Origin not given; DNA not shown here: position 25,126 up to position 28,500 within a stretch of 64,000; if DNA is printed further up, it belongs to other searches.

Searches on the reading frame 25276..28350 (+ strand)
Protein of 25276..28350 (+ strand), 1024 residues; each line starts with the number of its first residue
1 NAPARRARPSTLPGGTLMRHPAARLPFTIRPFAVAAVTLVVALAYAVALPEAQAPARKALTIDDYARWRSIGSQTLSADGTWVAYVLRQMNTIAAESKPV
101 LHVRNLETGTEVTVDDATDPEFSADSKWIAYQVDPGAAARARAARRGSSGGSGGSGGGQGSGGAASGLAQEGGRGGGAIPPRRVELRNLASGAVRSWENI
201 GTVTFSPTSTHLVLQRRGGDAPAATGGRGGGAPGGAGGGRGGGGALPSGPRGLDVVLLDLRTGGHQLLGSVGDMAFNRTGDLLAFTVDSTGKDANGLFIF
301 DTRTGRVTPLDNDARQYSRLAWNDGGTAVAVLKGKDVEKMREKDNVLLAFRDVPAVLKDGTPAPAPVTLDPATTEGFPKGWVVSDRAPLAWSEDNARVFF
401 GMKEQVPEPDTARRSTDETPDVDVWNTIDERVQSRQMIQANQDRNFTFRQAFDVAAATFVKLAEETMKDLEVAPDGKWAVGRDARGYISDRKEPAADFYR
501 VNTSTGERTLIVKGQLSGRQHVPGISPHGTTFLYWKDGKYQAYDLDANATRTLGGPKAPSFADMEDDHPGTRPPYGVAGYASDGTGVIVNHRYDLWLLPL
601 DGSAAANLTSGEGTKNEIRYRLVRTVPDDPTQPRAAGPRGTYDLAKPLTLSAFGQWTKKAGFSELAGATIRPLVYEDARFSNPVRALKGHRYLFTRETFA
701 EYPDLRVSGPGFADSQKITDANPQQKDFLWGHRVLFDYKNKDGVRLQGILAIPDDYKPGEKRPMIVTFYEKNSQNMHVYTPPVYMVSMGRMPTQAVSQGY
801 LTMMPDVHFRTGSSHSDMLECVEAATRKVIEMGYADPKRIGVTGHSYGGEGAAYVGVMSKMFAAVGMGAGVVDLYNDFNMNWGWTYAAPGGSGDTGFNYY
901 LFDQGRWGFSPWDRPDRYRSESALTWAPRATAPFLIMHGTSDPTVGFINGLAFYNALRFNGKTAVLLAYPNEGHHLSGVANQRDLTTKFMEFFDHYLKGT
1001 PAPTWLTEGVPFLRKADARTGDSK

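Call 64: search_protein_families(library=pfam, proteins=[window:25276-28350:+], max_evalue=0.00001)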
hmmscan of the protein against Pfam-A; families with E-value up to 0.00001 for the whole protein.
window:25276-28350:+ (1024 aa): 1 family
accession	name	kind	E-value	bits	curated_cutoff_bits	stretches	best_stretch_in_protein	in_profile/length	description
PF00326.27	Peptidase_S9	-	1.7e-22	80.4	22.6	1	824-999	50-212/213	Prolyl oligopeptidase family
